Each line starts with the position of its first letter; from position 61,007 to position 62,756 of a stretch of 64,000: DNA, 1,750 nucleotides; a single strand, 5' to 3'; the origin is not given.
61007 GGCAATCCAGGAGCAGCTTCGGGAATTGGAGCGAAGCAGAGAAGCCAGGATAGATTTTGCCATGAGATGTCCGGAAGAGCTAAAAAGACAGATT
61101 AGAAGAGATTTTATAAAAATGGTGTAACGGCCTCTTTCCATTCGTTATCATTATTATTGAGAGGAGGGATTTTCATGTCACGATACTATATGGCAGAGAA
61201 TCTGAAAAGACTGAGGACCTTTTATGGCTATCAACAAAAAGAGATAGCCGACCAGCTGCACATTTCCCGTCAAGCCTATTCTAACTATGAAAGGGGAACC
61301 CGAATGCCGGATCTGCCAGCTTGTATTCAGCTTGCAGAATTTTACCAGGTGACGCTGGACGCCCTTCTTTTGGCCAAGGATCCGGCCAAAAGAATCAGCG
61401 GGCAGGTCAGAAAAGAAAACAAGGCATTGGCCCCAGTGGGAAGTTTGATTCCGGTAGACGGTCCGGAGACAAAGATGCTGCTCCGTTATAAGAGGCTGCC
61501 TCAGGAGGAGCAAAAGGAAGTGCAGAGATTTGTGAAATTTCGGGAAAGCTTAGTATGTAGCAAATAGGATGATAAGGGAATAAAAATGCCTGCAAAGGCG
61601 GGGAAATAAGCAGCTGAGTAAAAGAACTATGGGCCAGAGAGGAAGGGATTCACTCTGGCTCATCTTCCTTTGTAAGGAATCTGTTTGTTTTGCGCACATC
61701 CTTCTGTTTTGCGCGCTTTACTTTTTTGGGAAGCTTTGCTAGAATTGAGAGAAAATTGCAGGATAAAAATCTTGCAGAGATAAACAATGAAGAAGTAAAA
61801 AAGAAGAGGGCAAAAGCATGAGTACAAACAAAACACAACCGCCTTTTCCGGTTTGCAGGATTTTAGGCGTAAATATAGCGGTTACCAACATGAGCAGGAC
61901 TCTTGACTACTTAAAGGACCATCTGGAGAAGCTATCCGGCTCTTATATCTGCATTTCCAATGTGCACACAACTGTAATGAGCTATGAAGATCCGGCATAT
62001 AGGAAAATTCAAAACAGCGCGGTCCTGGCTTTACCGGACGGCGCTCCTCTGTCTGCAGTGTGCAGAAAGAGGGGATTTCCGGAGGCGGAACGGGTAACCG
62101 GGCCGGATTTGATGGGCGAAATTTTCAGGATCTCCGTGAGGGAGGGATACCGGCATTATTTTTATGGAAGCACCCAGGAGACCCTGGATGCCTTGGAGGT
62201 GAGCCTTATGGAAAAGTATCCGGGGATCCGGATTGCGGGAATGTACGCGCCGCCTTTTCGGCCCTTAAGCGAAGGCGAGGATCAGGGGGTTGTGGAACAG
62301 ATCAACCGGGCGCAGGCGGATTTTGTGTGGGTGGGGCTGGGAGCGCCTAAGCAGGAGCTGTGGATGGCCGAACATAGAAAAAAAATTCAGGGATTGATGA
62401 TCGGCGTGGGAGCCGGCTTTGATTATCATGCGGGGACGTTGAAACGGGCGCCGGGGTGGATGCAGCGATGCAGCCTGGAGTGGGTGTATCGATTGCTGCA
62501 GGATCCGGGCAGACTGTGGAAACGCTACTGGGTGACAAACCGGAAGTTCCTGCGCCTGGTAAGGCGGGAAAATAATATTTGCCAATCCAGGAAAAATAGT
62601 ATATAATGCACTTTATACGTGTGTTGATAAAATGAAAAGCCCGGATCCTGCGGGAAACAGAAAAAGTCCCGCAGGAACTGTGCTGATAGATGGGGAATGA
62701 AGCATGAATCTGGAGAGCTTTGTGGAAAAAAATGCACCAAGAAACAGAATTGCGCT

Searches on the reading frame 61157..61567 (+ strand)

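Call 5: search_protein_families(library=pfam, proteins=[window:61157-61567:+], max_evalue=0.01)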
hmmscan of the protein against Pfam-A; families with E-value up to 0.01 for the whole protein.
window:61157-61567:+ (136 aa): 5 families
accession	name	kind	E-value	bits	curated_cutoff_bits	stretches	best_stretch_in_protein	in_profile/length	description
PF01381.28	HTH_3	-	2e-14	53.8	23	1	16-70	1-55/55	Helix-turn-helix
PF12844.13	HTH_19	-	8.1e-13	48.5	30.2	1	14-75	2-63/64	Helix-turn-helix domain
PF13560.12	HTH_31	-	6.6e-09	36.4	27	1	13-68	3-59/64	Helix-turn-helix domain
PF07022.19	Phage_CI_repr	-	0.00047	20.9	22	1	16-77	3-64/65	Bacteriophage CI repressor helix-turn-helix domain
PF08281.18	Sigma70_r4_2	-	0.0073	16.4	25.7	0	19-40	21-42/54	Sigma-70, region 4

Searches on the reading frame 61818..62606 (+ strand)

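Call 5: search_protein_families(library=pfam, proteins=[window:61818-62606:+], max_evalue=0.01)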
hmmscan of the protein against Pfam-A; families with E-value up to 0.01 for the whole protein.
window:61818-62606:+ (262 aa): 1 family
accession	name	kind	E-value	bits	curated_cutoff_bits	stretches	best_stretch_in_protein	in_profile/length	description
PF03808.19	Glyco_tran_WecG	-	8.8e-61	205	27.4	1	69-237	2-168/168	Glycosyl transferase WecG/TagA/CpsF family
